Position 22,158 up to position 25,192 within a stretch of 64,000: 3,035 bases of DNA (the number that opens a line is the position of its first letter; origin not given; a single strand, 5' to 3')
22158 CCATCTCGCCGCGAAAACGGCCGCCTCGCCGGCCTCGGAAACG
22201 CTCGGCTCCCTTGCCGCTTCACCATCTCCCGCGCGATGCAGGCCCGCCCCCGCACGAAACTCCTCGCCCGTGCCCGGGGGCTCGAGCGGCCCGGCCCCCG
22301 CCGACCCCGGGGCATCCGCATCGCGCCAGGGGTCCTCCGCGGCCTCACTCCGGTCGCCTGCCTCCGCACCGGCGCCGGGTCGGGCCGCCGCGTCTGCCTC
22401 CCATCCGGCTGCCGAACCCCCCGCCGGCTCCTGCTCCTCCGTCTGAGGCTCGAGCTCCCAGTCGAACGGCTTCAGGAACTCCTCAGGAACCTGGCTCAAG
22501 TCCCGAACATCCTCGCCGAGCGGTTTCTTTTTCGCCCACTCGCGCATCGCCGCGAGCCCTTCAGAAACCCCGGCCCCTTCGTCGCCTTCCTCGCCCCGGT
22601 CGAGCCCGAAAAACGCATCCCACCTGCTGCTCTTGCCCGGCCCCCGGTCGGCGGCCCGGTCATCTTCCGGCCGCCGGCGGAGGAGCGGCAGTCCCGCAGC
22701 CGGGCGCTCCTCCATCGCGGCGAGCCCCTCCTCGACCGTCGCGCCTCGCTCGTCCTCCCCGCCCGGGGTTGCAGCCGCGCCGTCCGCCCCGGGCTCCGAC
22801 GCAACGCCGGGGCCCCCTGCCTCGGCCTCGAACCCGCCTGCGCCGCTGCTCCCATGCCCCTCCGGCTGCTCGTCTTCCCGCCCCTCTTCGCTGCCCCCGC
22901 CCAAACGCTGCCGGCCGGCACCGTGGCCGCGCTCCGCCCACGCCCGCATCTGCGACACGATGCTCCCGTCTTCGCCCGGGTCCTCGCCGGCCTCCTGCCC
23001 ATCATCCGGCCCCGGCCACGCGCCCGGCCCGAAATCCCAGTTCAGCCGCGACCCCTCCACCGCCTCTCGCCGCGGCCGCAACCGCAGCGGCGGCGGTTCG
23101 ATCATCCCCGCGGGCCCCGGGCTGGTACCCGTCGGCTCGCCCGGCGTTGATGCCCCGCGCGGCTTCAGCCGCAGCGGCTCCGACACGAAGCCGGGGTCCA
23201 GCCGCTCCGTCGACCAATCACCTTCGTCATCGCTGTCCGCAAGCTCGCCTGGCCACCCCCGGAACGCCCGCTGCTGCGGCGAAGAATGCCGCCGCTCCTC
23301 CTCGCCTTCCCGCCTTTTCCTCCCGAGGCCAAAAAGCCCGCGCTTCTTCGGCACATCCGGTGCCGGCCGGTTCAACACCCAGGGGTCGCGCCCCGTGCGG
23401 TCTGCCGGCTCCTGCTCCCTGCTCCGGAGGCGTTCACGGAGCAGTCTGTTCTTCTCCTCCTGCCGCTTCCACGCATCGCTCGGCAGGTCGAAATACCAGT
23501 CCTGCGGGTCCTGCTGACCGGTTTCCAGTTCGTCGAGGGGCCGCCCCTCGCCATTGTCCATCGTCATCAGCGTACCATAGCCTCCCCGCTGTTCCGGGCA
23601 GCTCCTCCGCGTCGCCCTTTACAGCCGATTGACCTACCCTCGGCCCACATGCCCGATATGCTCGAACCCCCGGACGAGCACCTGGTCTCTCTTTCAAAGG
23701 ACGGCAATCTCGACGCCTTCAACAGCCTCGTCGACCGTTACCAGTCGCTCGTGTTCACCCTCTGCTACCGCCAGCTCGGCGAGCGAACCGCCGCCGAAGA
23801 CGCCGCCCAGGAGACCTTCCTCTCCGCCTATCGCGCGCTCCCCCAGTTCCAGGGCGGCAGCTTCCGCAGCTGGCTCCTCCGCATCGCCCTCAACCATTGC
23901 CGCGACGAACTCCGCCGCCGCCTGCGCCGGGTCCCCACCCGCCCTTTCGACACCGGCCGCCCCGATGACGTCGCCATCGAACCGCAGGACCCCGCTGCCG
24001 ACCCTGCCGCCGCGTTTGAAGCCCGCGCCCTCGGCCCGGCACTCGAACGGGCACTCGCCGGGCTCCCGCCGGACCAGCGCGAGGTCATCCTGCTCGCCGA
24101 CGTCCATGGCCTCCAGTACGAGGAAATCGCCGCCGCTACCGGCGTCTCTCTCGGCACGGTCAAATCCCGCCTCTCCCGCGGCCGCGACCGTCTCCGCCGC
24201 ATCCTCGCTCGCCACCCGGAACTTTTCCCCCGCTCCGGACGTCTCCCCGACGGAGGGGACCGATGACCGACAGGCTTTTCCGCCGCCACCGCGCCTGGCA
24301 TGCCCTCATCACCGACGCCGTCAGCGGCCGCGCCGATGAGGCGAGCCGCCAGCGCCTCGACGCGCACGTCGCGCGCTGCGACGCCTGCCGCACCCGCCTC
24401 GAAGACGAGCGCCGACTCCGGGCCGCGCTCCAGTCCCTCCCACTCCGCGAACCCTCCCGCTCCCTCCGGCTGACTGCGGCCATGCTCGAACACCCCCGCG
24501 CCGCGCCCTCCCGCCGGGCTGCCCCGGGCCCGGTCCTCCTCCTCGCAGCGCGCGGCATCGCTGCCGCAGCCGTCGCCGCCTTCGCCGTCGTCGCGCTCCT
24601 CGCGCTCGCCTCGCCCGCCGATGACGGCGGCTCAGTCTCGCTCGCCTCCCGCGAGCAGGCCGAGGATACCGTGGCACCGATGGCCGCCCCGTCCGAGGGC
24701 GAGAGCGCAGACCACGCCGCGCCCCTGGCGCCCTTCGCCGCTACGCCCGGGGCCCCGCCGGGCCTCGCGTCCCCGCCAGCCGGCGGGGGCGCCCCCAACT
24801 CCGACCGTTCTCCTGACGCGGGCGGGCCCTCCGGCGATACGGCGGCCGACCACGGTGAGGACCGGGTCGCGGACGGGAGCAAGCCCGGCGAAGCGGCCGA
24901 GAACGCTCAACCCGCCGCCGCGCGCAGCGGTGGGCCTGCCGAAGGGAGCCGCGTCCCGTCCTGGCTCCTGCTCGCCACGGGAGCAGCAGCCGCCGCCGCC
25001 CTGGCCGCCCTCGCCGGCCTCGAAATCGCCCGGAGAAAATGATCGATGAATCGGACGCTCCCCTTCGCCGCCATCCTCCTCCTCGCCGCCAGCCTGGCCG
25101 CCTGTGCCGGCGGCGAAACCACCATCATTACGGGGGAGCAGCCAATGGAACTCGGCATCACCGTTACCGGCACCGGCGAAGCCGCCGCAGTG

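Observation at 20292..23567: Signal peptidase I fused to a ~1090-residue acidic, Trp-studded, low-complexity N-terminal (predicted cytoplasmic) region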

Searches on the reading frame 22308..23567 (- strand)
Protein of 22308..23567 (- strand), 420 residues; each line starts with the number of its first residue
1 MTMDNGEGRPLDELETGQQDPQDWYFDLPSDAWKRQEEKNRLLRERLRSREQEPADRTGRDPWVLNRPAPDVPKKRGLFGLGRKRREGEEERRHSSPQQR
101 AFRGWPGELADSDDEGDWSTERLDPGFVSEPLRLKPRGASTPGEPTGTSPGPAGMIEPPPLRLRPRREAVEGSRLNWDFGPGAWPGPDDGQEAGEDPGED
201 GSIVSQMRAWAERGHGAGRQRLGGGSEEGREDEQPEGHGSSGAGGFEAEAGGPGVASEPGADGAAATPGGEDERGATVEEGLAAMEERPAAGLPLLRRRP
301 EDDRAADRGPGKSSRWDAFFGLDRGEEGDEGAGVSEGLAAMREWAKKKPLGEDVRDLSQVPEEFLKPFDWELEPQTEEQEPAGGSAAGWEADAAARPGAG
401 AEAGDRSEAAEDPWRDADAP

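Call 61: predict_structure(alignment_id=A4)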
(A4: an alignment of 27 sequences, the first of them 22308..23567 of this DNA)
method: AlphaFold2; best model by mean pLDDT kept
length: 420 residues; sequences in the alignment: 27
mean_pLDDT: 49.6   pTM: 0.24
mean pLDDT of the five models: 49.6, 49.3, 47.8, 47.4, 47.2
residues with pLDDT >= 90: 9; 70-90: 31; 50-70: 104; < 50: 276
segments of 3 or more residues with pLDDT < 50: 6-8, 15-17, 80-83, 85-157, 160-186, 188-200, 217-292, 294-310, 327-333, 382-420
pLDDT, mean of each block of 10 residues (from residue 1): 54 51 62 87 89 62 57 54 44 38 41 40 43 39 42 49 43 44 41 38 59 52 37 37 41 40 40 41 41 42 44 63 54 57 69 61 70 53 40 40 41 42
secondary structure, 60 per line:
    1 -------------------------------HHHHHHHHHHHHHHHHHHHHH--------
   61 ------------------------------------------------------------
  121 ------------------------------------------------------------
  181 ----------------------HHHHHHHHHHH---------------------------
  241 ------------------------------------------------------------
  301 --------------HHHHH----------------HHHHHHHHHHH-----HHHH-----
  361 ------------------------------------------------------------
elements in order: H32-52 H203-213 H315-319 H336-346 H352-355
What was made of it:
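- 23433..23507 (-): N-terminal signature block, aa 21-45 (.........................). AlphaFold2 predicts a helix at aa 32-52 (nt 23412-23474). It is the only confidently modelled element of aa 1-420, with pLDDT 87-89 (call 61).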

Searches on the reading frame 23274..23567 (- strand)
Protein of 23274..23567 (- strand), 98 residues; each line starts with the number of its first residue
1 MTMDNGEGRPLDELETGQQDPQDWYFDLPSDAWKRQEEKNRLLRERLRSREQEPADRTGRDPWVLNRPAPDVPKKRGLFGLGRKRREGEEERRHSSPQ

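Call 38: find_related_loci(query=A3, collection=genome_contigs, flank=8000)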
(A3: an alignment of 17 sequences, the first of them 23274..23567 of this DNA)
Query A3 (98 aa) in genome_contigs; peptide patterns used: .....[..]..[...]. (x = any residue, [..] = any of these).
68 stretches matched a pattern; 60 encode a relative of the query (tblastn E <= 1e-3); 60 distinct loci.
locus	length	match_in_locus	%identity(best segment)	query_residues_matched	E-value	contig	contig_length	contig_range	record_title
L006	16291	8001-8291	82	1-97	2e-49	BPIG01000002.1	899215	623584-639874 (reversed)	MAG: Tepidiforma sp. KatS3mg064 DNA, contig_13598, whole genome shotgun sequence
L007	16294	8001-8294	80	1-98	1e-46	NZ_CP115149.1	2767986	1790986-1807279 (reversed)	Tepidiforma flava strain YIM 72310 chromosome, complete genome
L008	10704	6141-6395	77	1-87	2e-39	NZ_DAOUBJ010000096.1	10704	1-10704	MAG: Tepidiforma sp. isolate H69_721 k75_338379, whole genome shotgun sequence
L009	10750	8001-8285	54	1-95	1e-29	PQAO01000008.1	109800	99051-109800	MAG: Dehalococcoidia bacterium isolate FeB_14 contig_5520, whole genome shotgun sequence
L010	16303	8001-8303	53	1-87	1e-29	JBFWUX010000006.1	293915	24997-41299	MAG: Dehalococcoidia bacterium isolate CA_2019_TPBF_80 NODE_352_length_293915_cov_17.995728_TPBF, whole genome shotgun s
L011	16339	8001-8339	50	1-95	3e-29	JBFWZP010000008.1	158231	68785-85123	MAG: Dehalococcoidia bacterium isolate CA_2019_TPBS_190 NODE_890_length_158231_cov_33.753605_TPBS, whole genome shotgun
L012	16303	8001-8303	52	1-87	2e-28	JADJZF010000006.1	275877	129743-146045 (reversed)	MAG: Candidatus Amarobacter glycogenicus isolate Lyne_MAXAC.019 tig00011168-10-2756470, whole genome shotgun sequence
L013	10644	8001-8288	53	1-96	3e-28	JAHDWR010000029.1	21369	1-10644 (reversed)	MAG: Dehalococcoidia bacterium isolate CHL9 NODE_3377_length_21369_cov_7.280942, whole genome shotgun sequence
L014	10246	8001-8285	53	1-95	5e-27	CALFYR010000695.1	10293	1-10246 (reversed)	MAG TPA_asm: uncultured Dehalococcoidia bacterium isolate SRR6227243_bin.86_CONCOCT_v1.1_MAG genome assembly, contig: ER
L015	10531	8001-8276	55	1-92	1e-25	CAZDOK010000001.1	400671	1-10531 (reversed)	MAG TPA_asm: uncultured Anaerolineaceae bacterium isolate SRP193661_co1_145 genome assembly, contig: NODE_5_length_40067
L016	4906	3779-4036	53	1-86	6e-25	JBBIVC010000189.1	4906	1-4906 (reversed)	MAG: Thermoflexus sp. isolate PBS170224_bin_68 NODE_6472_length_4906_cov_3.603793, whole genome shotgun sequence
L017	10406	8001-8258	53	1-86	8e-25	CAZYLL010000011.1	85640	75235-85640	MAG TPA_asm: uncultured Anaerolineaceae bacterium isolate binchicken_co274_94 genome assembly, contig: NODE_699_length_8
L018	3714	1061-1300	59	1-80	2e-24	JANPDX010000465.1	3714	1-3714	MAG: Dehalococcoidia bacterium isolate VAR_78_metabat_322 VAR_78_k141_3559200, whole genome shotgun sequence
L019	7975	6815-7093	53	1-93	1e-23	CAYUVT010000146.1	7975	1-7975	MAG TPA_asm: uncultured Anaerolineaceae bacterium isolate SRP329715_co1_414 genome assembly, contig: NODE_13981_length_7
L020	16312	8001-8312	50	1-89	3e-23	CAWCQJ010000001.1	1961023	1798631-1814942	MAG: uncultured Chloroflexia bacterium isolate MFD05442.bin.2.62 genome assembly, contig: contig_10126, whole genome sho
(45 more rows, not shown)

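Call 67: search_protein_representatives(alignment_id=A3)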
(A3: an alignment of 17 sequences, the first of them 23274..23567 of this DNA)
Query: 17 sequences, 99 profile positions. Proteins with E-value up to 0.001 (for the whole library): 87; up to 1e-10: 76; up to 1e-30: 2. The best 87 are listed.
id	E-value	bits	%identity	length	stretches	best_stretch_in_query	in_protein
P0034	2.8e-31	124.0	-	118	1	1-95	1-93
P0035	7.6e-31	122.6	-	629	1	1-94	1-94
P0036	1.6e-30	121.6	-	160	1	1-94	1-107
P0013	7.7e-30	119.4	-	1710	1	1-97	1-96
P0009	1.5e-29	118.5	-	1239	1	1-89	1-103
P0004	2.5e-29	117.8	-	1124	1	1-94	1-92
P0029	6.7e-29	116.4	-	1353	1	1-92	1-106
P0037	7.6e-29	116.2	-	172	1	3-94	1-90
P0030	1.0e-28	115.8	-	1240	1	1-96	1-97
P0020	1.3e-28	115.5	-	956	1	1-94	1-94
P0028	1.6e-28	115.2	-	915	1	1-89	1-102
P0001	7.9e-28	113.0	-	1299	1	3-97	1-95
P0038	9.3e-28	112.7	-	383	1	1-93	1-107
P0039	2.3e-27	111.5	-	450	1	1-92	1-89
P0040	2.6e-27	111.3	-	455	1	1-94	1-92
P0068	9.7e-15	71.0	-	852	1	18-70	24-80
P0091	5.4e-12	62.2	-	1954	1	3-93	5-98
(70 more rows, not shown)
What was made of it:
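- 23433..23507 (-): It defines the family in calls 38 and 67.
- It is retained in every one of about 60 species and 87 clusters (calls 38, 67). The N-terminus is conserved at the protein level in 87 clusters (call 67).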

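Call 76: search_solved_structures(query=A3, max_evalue=10)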
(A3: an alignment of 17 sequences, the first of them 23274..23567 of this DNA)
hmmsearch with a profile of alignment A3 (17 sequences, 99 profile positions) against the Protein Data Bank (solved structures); distinct sequences matched with E-value up to 10: 0.

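Call 77: search_protein_families(library=pfam, proteins=[P0068, P0091], max_evalue=0.01)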
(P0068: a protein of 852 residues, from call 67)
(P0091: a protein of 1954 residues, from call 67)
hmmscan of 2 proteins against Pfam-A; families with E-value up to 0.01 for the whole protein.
P0068 (852 aa): 0 families

P0091 (1954 aa): 1 family
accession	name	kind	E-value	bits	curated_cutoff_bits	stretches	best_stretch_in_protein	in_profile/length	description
PF10502.14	Peptidase_S26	-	4.6e-44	150.8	22.9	1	1714-1890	4-168/168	Signal peptidase, peptidase S26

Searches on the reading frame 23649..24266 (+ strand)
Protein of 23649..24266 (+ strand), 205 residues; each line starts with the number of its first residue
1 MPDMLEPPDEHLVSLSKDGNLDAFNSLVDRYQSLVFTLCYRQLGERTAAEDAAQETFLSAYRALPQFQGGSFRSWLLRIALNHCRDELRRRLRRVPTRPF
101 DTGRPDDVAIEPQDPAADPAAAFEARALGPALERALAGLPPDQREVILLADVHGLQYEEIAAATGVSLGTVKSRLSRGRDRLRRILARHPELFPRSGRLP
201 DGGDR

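Call 77: search_protein_families(library=pfam, proteins=[window:23649-24266:+], max_evalue=0.01)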
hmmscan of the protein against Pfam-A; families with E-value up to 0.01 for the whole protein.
window:23649-24266:+ (205 aa): 6 families
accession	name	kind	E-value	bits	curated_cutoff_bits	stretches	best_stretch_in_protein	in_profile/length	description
PF08281.18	Sigma70_r4_2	-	2e-20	72.6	25.7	1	131-182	3-54/54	Sigma-70, region 4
PF04542.20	Sigma70_r2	-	3.1e-18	65.8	24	1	27-93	1-70/71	Sigma-70 region 2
PF04545.22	Sigma70_r4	-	1.3e-14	53.9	24.1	1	135-183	1-49/50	Sigma-70, region 4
PF07638.17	Sigma70_ECF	-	1.9e-08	34.8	21.1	1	11-184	6-181/185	ECF sigma factor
PF13384.12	HTH_23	-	0.0016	18.7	24.6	1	145-177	9-40/50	Homeodomain-like domain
PF13412.12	HTH_24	-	0.0084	16.1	21.9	0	155-177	18-40/48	Winged helix-turn-helix DNA-binding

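Call 86: search_protein_families(library=ncbifam, proteins=[window:23649-24266:+], max_evalue=0.00001)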
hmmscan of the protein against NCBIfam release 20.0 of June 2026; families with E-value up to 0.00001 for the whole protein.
window:23649-24266:+ (205 aa): 83 families (the best 25 are shown)
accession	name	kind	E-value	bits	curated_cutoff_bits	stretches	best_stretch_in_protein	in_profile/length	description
NF007229.0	PRK09647.1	equivalog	5e-40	137.2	265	1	21-191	43-207/220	RNA polymerase sigma factor SigE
NF009166.1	PRK12513.1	equivalog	1.6e-38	132.4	206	1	6-188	6-188/193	RNA polymerase sigma factor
NF007225.0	PRK09643.1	equivalog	2.2e-35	122.2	190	1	6-188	11-184/204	RNA polymerase sigma factor SigM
NF004113.0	PRK05602.1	equivalog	2e-33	115.8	208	1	5-190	28-205/211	RNA polymerase sigma factor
TIGR02939.1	RpoE_Sigma70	equivalog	6.8e-32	111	236.15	1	8-186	6-186/190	RNA polymerase sigma factor RpoE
TIGR02937.1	sigma70-ECF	superfamily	2.8e-31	108.4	42.9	1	22-185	1-164/165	sigma-70 family RNA polymerase sigma factor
NF008888.0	PRK11922.1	equivalog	3.2e-30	105.5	204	1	6-188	14-198/231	RNA polymerase sigma factor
NF007223.0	PRK09641.1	equivalog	5.3e-30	104.7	209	1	11-187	7-185/187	RNA polymerase sigma factor SigW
NF006089.0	PRK08241.1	subfamily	2.3e-29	102.6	240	1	16-184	16-202/343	RNA polymerase subunit sigma-70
TIGR02960.1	SigX5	hypoth_equivalog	2.6e-27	95.9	264.75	2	23-95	6-79/322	RNA polymerase sigma-70 factor, TIGR02960 family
NF009171.0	PRK12518.1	equivalog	1.2e-26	93.8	208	1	7-187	12-185/191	RNA polymerase sigma factor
TIGR02948.1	SigW_bacill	equivalog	1.9e-26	93.3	243.1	1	12-186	8-184/187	RNA polymerase sigma factor SigW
NF009185.0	PRK12533.1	equivalog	1.6e-25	90.1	248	1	43-190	50-197/231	RNA polymerase sigma factor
TIGR02950.1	SigM_subfam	subfamily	3.7e-25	88.6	147.95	1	27-186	5-158/159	RNA polymerase sigma factor, SigM family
NF009176.0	PRK12524.1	equivalog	4.5e-25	88.6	264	1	6-188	10-186/196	RNA polymerase sigma factor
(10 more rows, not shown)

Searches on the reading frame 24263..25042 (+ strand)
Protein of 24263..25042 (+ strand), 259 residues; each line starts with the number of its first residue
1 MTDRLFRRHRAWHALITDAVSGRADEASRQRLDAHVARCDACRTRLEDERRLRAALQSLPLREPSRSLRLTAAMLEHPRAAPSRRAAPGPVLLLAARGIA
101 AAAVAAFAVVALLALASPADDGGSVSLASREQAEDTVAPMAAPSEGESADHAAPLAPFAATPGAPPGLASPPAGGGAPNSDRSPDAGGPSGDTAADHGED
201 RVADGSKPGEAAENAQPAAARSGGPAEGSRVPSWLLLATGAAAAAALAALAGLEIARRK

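Call 77: search_protein_families(library=pfam, proteins=[window:24263-25042:+], max_evalue=0.01)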
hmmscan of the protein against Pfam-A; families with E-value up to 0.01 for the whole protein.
window:24263-25042:+ (259 aa): 1 family
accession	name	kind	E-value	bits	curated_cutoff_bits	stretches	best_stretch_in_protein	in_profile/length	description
PF13490.11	zf-HC2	-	1.2e-05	25.7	22.2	1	10-43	2-35/35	Putative zinc-finger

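Call 86: search_protein_families(library=ncbifam, proteins=[window:24263-25042:+], max_evalue=0.00001)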
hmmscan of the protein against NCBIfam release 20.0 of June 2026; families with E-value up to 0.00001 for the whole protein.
window:24263-25042:+ (259 aa): 0 families
